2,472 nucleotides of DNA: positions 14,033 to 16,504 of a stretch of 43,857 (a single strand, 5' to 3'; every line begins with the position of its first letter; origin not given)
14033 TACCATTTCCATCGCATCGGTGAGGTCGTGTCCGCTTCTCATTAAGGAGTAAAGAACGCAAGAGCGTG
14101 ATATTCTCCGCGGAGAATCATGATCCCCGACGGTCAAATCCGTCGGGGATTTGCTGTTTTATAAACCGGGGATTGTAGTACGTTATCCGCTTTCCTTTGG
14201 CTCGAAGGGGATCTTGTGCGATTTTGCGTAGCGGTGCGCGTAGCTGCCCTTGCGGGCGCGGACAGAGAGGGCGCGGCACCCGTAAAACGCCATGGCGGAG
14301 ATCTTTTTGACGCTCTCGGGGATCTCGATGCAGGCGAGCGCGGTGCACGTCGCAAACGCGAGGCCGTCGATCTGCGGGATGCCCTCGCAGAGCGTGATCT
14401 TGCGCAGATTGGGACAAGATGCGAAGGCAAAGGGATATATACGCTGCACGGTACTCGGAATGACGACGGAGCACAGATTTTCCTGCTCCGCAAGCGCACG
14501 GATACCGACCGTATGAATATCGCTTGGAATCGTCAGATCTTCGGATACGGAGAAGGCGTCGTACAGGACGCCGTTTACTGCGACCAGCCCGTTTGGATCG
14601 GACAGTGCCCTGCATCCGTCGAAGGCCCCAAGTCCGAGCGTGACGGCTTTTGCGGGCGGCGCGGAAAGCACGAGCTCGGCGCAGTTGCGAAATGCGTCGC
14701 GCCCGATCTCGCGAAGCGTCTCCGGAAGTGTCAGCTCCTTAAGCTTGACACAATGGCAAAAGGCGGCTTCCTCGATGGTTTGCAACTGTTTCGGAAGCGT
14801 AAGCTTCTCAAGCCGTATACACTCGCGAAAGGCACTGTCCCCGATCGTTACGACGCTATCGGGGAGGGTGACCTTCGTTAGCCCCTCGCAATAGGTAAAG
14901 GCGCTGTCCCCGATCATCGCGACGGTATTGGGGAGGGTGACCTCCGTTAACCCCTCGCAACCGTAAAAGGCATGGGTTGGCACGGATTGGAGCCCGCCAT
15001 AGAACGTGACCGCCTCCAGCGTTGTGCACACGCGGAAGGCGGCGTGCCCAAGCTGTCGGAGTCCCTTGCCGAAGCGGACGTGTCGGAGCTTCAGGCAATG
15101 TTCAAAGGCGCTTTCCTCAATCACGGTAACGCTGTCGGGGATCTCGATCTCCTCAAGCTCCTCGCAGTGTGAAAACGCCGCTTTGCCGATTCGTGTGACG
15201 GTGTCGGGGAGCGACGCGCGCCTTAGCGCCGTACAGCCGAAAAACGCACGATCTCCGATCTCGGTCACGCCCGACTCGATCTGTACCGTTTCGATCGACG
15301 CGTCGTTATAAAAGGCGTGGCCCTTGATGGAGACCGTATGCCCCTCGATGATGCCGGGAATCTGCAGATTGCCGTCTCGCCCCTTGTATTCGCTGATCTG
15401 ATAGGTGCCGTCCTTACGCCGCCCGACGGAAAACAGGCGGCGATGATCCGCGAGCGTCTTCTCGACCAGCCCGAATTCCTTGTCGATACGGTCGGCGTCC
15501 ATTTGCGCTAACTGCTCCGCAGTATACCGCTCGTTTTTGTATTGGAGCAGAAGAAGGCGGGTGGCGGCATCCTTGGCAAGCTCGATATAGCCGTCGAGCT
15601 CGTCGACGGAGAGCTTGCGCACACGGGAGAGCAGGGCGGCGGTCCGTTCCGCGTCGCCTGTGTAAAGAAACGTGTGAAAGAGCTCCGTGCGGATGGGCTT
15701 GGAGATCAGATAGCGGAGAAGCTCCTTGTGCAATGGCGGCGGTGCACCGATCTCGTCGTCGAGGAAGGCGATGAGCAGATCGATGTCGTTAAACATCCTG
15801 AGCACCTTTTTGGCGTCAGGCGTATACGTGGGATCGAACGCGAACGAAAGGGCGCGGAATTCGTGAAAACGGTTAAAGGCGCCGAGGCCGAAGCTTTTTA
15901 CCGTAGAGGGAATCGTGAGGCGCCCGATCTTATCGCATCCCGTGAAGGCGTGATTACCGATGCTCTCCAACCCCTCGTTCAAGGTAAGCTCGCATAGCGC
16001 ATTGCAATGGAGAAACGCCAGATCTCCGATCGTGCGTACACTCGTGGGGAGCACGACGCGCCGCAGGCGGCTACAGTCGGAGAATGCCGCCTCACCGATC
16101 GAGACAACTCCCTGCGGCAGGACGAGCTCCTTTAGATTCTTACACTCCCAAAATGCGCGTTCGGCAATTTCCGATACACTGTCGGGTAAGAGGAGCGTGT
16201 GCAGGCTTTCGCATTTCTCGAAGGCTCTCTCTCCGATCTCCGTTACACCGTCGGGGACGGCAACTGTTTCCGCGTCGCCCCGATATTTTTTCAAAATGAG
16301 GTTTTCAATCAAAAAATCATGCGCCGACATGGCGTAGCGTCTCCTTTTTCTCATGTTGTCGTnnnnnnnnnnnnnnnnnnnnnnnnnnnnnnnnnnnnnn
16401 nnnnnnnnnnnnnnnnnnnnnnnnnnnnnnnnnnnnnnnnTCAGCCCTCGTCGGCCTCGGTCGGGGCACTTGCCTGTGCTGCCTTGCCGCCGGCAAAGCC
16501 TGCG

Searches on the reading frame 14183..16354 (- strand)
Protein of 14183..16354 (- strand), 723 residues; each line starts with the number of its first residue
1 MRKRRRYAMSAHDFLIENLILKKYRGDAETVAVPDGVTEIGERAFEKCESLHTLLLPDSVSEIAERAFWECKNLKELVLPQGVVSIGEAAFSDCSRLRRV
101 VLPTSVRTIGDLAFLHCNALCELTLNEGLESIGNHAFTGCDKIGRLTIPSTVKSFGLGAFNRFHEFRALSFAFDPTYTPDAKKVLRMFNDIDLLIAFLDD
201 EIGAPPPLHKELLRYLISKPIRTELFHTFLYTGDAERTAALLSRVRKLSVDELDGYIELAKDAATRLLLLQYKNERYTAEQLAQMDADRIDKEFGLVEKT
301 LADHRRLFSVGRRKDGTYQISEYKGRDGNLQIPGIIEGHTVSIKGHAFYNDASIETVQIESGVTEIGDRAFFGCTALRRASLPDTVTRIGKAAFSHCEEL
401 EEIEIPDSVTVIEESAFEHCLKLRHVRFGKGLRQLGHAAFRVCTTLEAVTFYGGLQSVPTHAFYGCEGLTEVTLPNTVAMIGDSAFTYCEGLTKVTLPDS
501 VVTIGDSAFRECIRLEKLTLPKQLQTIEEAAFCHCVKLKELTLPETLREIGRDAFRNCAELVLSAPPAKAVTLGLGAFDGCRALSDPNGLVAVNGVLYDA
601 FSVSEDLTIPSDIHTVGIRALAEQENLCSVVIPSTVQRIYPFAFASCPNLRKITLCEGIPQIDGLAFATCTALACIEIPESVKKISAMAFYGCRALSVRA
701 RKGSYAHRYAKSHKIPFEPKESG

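Call 10: search_protein_families(library=pfam, proteins=[window:14183-16354:-], max_evalue=0.01)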
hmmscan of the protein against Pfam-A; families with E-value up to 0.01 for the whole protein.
window:14183-16354:- (723 aa): 4 families
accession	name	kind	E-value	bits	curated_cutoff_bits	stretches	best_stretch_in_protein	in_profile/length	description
PF13306.12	LRR_5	-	1.4e-118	390.7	27.7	5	457-584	2-126/127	BspA type Leucine rich repeat region (6 copies)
PF13855.12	LRR_8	-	5.9e-16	58.4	27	0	501-543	13-56/61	Leucine rich repeat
PF12799.13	LRR_4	-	0.0003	21.4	27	0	514-543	2-30/44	Leucine Rich repeats (2 copies)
PF23952.1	LRR_EndoS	-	0.0079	16.8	27.9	0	82-127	46-91/116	Endo-beta-N-acetylglucosaminidase EndoS LRR domain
